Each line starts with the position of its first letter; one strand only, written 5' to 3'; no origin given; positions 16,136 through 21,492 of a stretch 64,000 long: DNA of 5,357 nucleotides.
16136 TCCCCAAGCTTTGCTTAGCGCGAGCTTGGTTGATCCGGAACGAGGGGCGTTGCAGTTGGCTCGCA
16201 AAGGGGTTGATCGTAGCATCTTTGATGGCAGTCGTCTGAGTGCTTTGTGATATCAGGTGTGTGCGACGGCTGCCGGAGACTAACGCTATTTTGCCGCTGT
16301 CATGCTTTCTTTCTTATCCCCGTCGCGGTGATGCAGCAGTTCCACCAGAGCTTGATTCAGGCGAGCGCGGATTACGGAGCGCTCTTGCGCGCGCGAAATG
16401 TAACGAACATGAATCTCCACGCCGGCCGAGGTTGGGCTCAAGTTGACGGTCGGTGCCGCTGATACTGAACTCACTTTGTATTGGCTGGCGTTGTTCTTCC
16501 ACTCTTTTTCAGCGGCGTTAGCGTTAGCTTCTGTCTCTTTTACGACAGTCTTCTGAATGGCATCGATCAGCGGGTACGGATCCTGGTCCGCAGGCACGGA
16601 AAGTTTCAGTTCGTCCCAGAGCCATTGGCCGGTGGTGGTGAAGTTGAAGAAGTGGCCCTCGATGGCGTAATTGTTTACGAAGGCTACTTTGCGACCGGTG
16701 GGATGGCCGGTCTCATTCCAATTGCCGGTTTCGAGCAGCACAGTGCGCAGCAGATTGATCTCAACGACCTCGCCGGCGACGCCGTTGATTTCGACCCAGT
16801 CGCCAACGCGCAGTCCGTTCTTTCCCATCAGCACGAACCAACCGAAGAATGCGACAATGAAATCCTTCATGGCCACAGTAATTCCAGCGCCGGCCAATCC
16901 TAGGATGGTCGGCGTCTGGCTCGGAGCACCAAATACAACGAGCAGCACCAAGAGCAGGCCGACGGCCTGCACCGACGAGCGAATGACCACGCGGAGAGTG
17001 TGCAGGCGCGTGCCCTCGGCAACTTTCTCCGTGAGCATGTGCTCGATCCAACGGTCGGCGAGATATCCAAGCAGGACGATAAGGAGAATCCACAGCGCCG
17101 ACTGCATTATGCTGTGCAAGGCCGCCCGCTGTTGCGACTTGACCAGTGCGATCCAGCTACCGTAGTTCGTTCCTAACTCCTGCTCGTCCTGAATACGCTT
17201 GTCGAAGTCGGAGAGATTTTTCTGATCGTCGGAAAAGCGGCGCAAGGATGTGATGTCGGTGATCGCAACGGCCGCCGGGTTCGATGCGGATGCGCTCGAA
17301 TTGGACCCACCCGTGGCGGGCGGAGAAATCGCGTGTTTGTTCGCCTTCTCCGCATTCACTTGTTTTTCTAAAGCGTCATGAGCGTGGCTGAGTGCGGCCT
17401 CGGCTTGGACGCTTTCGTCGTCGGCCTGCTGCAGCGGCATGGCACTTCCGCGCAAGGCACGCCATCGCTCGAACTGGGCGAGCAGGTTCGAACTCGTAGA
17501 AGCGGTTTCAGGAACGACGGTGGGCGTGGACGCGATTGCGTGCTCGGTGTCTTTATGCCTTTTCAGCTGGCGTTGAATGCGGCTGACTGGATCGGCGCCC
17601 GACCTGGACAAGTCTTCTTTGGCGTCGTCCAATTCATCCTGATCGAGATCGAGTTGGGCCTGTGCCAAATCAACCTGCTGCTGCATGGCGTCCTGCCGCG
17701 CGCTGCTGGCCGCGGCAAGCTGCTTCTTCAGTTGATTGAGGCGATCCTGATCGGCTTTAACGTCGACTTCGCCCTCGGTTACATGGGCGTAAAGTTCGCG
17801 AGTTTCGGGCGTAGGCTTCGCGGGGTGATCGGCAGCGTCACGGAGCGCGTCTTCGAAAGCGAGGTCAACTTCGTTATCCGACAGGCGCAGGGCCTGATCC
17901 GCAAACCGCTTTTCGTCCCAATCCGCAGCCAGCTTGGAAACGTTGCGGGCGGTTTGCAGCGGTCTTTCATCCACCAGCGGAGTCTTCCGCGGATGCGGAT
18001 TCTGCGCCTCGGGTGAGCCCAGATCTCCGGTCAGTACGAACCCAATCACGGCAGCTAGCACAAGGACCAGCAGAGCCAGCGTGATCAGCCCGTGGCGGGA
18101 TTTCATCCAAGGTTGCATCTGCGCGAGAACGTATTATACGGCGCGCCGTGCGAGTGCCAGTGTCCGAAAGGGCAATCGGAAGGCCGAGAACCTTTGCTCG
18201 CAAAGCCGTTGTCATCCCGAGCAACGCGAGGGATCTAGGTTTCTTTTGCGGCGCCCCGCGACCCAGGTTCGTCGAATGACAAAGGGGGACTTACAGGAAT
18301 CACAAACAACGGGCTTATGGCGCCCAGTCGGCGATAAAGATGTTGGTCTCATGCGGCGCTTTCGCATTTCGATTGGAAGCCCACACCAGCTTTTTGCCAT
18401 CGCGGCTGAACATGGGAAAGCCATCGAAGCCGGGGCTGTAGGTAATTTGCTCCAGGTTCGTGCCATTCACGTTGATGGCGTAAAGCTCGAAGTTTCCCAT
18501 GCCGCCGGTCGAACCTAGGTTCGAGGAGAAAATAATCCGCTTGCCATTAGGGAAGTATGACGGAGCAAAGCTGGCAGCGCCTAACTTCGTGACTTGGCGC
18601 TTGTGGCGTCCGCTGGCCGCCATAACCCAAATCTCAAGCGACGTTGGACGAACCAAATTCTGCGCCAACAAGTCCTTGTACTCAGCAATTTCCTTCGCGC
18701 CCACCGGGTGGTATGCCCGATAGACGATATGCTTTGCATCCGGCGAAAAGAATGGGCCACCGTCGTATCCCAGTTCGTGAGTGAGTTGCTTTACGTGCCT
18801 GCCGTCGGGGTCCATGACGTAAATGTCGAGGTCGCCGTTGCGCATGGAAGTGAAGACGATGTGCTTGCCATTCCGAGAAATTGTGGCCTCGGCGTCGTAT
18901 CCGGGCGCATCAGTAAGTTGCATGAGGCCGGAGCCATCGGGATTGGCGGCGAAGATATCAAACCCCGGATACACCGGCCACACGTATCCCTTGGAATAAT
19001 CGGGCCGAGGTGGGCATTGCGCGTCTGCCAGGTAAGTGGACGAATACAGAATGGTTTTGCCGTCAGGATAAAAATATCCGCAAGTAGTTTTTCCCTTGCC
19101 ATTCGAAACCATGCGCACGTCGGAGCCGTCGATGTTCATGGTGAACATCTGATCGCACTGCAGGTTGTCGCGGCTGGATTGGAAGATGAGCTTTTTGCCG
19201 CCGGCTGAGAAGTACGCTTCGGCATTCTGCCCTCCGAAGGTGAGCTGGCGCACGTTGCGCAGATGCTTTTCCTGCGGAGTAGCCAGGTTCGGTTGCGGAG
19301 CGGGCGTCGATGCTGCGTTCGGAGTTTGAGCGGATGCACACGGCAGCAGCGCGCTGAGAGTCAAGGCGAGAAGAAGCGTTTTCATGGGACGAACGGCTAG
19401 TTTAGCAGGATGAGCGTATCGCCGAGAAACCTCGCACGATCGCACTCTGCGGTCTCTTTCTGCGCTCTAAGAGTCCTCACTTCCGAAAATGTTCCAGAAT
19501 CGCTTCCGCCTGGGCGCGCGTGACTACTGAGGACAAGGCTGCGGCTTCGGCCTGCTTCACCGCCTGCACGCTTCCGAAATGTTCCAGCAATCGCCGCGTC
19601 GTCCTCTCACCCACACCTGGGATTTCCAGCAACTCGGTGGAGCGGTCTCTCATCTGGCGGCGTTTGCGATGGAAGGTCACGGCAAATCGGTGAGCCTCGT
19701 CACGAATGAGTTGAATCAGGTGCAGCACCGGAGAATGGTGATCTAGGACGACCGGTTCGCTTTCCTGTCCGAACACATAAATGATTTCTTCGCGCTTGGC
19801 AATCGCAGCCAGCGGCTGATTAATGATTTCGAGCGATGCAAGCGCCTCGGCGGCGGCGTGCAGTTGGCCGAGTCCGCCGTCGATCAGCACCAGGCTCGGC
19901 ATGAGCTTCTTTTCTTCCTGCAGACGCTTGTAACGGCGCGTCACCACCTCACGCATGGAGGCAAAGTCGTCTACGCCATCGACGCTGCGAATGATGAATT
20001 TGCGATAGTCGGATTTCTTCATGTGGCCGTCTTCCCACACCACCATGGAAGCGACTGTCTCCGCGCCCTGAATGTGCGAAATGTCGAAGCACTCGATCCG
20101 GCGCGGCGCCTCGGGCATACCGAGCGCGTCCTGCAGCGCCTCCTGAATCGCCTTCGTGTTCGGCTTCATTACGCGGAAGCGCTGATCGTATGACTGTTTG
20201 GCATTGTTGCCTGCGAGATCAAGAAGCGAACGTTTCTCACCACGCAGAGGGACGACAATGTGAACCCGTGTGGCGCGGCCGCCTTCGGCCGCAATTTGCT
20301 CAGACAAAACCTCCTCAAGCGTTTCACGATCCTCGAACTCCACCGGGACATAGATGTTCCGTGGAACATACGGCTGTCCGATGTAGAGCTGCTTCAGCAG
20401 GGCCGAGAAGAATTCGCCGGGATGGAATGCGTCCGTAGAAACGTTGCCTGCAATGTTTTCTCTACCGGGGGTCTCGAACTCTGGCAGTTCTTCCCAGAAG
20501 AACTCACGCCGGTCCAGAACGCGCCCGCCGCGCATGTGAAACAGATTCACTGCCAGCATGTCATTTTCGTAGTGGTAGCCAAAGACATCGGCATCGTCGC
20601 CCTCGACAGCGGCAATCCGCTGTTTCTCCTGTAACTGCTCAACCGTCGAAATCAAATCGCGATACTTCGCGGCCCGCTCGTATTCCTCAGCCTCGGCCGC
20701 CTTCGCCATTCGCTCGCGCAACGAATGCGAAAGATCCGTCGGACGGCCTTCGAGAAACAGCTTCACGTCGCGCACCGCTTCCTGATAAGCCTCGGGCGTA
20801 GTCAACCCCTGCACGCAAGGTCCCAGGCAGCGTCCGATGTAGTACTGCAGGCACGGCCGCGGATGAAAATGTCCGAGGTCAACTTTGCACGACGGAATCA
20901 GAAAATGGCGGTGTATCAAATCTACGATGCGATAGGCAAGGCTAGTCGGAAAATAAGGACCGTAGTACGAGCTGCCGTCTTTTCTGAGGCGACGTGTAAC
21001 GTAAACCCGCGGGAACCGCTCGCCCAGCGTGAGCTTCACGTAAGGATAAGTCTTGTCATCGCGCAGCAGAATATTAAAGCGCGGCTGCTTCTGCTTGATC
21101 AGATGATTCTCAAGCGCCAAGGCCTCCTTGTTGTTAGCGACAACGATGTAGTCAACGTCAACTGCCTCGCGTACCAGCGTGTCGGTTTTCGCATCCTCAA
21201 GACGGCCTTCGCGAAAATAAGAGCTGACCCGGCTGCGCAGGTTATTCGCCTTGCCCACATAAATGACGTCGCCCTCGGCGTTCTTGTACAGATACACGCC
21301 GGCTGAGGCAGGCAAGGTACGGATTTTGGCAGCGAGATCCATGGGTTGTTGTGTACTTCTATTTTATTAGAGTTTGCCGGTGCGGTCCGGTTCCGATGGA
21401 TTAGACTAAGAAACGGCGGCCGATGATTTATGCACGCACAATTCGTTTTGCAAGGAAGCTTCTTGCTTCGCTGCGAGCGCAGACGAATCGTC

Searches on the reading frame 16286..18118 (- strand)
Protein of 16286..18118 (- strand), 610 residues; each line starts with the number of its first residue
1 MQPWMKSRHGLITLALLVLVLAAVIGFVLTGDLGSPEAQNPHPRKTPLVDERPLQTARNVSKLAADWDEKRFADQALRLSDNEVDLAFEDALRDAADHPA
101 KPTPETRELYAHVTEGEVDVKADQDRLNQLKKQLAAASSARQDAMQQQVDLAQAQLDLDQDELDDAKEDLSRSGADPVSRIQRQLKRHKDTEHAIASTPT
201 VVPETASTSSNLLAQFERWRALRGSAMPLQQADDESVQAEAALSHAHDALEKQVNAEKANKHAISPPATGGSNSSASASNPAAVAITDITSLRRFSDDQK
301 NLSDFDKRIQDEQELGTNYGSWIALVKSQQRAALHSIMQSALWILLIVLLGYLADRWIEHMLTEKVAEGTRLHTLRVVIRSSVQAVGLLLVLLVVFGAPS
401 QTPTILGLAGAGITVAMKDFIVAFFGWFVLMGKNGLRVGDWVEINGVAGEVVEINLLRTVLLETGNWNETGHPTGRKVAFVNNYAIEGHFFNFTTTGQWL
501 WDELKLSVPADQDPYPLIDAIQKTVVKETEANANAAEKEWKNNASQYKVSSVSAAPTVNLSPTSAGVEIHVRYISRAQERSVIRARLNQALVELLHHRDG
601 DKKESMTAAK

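Call 56: search_protein_families(library=pfam, proteins=[window:16286-18118:-], max_evalue=0.00001)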
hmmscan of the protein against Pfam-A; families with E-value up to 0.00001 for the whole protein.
window:16286-18118:- (610 aa): 1 family
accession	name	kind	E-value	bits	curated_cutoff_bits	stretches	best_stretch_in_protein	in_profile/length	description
PF00924.24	MS_channel_2nd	-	1.5e-08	35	20.2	1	423-461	5-43/68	Mechanosensitive ion channel, beta-domain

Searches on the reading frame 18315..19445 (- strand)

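Call 56: search_protein_families(library=pfam, proteins=[window:18315-19445:-], max_evalue=0.00001)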
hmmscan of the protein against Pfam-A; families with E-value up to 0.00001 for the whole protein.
window:18315-19445:- (376 aa): 1 family
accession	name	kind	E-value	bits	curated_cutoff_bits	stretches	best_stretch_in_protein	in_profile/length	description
PF07676.18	PD40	-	1.1e-41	140.3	20.9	2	175-210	2-38/38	WD40-like Beta Propeller Repeat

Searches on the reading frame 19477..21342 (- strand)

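Call 56: search_protein_families(library=pfam, proteins=[window:19477-21342:-], max_evalue=0.00001)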
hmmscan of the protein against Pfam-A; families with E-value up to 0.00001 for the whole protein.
window:19477-21342:- (621 aa): 6 families
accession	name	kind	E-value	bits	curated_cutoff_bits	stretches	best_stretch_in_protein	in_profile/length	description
PF08459.17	UvrC_RNaseH_dom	-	4.6e-56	189.5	22.3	1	404-555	1-159/159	UvrC RNAse H endonuclease domain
PF22920.2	UvrC_RNaseH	-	5.3e-29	100.9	24.3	1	250-387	1-115/116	UvrC Ribonuclease H-like domain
PF01541.30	GIY-YIG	-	4.4e-10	40.2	22.6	1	14-88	2-76/78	GIY-YIG catalytic domain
PF14520.12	HHH_5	-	8.8e-10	39.4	27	1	569-621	2-57/57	Helix-hairpin-helix domain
PF02151.25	UVR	-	1.6e-07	31.2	21.5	1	207-236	6-35/36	UvrB/uvrC motif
PF12826.13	HHH_2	-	7.3e-06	26.5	27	0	572-620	6-56/64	Helix-hairpin-helix motif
